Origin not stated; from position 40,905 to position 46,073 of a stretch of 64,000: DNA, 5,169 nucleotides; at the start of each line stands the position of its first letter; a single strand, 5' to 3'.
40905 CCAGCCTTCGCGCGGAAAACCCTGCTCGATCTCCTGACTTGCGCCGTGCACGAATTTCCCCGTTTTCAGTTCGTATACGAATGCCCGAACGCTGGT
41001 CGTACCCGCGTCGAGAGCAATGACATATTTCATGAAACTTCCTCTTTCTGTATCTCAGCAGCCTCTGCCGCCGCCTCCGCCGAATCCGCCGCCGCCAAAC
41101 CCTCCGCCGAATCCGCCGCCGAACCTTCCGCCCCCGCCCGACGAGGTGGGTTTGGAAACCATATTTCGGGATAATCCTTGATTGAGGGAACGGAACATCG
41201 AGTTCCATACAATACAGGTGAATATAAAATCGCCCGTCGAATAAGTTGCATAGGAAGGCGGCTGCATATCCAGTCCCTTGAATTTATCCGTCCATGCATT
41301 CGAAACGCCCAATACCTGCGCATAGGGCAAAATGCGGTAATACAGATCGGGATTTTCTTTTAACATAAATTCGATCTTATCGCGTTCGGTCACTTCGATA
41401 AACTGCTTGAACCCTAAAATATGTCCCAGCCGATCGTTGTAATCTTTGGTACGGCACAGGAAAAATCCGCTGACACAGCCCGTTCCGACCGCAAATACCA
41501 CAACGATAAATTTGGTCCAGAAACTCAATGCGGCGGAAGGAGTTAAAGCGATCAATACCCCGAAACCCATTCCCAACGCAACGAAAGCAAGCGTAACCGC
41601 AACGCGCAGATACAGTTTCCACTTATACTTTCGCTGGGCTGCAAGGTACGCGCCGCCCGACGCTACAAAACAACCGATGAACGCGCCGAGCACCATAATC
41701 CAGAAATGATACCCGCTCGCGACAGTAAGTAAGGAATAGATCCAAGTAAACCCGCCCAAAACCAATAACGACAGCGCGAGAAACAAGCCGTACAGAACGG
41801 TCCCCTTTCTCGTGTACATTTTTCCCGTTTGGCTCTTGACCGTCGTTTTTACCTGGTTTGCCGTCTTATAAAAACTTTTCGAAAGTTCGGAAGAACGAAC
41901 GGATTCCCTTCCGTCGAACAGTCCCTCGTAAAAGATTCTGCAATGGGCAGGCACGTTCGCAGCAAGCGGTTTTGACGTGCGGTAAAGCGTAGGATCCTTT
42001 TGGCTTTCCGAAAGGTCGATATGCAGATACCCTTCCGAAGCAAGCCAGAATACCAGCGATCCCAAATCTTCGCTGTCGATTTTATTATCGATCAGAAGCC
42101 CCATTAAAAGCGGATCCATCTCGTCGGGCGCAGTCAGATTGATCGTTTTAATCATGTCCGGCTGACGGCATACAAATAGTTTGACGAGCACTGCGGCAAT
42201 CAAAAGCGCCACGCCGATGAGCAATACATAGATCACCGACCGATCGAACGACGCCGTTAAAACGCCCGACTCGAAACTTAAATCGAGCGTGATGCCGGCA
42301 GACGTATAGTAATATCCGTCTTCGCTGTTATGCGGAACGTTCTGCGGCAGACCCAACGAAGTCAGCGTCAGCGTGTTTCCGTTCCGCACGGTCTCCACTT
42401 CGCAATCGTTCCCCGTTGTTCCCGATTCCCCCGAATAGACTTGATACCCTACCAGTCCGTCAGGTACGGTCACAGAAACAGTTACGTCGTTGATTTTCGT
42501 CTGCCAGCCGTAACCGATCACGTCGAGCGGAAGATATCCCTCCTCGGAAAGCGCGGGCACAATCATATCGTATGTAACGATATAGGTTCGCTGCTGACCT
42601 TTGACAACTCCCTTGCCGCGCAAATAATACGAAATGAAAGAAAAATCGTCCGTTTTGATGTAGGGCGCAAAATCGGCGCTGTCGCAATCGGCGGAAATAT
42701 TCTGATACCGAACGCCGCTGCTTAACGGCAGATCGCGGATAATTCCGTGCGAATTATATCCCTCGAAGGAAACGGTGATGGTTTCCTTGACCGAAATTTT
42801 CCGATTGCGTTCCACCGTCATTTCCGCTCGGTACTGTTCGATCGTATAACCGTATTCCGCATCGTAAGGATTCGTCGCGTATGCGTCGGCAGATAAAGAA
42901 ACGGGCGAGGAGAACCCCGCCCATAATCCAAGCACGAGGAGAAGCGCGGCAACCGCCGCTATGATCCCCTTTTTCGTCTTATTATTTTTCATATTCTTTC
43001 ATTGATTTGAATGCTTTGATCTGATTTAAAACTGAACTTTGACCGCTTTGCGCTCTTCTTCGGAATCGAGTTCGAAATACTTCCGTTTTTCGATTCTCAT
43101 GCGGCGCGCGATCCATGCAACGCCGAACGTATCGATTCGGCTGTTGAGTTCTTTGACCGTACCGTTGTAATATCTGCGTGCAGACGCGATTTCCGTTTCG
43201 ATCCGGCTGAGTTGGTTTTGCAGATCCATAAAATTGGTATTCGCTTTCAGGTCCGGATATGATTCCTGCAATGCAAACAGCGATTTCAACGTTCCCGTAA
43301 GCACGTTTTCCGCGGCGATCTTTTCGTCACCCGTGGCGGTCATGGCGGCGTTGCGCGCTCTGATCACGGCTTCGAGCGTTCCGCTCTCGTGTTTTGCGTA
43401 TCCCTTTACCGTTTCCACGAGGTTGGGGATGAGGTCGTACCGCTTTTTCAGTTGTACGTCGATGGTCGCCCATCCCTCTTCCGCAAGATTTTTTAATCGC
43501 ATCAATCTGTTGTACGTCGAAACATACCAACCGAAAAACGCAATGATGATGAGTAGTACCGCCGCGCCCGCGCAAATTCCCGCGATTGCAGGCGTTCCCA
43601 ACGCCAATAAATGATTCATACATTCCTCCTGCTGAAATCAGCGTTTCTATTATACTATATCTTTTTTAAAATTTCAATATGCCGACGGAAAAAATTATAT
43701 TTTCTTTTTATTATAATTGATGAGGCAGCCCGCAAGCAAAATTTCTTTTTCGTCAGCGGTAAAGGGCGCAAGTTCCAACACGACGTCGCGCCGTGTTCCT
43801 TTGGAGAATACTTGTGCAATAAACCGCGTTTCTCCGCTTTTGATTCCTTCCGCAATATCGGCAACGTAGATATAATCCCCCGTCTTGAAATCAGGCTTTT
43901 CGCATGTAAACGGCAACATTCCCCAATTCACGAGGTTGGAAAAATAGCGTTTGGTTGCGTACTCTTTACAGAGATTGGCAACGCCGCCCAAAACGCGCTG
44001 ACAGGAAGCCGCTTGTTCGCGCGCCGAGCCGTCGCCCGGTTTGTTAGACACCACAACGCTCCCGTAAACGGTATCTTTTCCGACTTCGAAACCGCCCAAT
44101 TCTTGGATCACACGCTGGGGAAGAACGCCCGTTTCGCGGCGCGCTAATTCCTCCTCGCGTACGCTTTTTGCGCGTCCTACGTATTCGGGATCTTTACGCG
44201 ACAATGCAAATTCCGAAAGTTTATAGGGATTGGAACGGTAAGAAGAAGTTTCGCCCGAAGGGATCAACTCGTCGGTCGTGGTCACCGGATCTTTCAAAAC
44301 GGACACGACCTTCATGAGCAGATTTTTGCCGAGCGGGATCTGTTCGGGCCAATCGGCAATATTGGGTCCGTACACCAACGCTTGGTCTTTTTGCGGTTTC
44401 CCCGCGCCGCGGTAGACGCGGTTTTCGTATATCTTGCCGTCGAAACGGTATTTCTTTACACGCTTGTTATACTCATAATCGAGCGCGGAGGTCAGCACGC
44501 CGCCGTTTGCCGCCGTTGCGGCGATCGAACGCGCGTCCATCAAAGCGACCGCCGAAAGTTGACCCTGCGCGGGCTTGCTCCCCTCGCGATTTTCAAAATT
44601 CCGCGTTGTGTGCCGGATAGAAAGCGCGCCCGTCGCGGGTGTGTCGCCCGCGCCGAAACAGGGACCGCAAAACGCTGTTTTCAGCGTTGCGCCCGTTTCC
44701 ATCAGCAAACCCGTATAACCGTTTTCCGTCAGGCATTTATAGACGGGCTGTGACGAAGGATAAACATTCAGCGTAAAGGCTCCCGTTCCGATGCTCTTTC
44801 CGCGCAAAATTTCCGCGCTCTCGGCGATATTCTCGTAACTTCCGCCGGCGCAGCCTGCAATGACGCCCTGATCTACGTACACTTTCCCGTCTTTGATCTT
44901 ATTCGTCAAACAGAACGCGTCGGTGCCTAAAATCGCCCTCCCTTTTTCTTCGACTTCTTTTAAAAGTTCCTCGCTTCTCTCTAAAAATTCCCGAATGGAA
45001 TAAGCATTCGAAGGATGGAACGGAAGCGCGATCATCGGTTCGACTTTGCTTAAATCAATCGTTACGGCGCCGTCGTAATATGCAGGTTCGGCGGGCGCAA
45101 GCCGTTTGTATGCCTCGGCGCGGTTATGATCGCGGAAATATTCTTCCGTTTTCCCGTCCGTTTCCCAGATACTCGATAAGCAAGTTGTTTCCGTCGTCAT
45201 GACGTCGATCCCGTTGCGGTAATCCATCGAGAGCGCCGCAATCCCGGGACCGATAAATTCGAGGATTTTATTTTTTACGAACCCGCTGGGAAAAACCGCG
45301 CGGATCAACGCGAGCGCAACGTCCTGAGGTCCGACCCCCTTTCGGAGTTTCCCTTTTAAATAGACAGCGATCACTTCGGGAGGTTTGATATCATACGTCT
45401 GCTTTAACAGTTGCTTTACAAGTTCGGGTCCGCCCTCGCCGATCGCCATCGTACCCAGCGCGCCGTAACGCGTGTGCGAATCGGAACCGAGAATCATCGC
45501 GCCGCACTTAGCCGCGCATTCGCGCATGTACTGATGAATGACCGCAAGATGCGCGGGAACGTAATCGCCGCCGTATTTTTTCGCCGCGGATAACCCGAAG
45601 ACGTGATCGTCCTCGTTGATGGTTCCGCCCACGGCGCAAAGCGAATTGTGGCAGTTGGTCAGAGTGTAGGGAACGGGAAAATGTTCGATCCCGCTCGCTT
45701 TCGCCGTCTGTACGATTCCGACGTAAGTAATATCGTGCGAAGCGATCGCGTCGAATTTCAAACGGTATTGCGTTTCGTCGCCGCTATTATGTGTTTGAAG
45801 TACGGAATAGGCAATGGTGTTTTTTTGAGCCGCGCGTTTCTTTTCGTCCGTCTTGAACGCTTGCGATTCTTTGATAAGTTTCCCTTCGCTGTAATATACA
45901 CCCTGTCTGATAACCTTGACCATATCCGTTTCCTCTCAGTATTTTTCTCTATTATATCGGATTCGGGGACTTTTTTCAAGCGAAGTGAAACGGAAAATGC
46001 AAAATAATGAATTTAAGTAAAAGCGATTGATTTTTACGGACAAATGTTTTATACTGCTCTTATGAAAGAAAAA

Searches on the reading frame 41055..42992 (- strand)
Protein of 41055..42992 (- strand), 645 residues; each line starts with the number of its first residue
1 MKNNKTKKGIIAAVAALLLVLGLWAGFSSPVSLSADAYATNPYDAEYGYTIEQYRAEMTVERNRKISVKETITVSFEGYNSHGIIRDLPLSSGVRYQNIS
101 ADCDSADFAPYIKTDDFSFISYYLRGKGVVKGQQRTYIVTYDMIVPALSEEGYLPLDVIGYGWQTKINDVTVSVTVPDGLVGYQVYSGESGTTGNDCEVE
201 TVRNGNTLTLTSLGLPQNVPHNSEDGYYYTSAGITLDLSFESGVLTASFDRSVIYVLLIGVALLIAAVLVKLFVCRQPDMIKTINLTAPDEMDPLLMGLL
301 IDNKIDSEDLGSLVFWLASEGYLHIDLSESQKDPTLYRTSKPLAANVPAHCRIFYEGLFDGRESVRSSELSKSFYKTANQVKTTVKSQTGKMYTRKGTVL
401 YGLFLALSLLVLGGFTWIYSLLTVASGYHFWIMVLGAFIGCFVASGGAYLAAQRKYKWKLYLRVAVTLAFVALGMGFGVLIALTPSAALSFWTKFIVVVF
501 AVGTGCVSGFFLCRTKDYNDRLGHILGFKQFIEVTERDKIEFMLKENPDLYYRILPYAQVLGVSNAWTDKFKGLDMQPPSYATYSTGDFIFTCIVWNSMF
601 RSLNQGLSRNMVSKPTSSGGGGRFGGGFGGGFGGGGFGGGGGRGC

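Call 34: search_protein_families(library=pfam, proteins=[window:41055-42992:-], max_evalue=0.00001)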
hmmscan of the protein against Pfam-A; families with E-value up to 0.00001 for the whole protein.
window:41055-42992:- (645 aa): 2 families
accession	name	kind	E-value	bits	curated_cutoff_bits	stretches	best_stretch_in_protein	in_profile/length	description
PF20990.2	DUF2207_C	-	9.7e-27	94.7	33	2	450-571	127-247/247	Predicted membrane protein (DUF2207) C-terminal domain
PF09972.14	DUF2207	-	1.6e-13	51.7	24.4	1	50-201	1-126/172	Predicted membrane protein (DUF2207) N-terminal domain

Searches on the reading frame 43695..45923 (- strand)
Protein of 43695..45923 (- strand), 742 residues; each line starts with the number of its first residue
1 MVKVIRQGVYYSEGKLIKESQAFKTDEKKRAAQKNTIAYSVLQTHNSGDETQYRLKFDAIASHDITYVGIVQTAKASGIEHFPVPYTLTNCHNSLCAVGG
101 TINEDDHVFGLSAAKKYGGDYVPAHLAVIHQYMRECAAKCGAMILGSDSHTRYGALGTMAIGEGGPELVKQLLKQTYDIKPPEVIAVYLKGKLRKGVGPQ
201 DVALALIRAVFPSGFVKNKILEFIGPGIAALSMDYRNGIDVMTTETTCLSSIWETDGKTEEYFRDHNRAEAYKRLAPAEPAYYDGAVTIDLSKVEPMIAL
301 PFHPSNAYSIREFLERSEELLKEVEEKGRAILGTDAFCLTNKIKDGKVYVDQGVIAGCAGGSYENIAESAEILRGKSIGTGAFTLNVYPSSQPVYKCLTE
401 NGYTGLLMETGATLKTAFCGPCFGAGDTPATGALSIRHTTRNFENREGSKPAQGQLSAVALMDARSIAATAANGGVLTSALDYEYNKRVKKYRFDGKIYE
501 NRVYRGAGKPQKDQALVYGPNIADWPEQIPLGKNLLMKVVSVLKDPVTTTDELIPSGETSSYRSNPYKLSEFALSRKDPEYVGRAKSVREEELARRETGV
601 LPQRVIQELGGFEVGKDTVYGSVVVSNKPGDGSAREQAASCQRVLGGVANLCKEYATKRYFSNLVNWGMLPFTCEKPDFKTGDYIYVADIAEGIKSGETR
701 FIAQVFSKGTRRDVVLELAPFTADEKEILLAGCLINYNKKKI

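Call 34: search_protein_families(library=pfam, proteins=[window:43695-45923:-], max_evalue=0.00001)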
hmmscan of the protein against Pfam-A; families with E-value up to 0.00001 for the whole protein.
window:43695-45923:- (742 aa): 1 family
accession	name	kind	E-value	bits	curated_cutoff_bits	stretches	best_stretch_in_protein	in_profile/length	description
PF00330.25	Aconitase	-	6.6e-93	312.6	28.7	1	41-468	3-462/463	Aconitase family (aconitate hydratase)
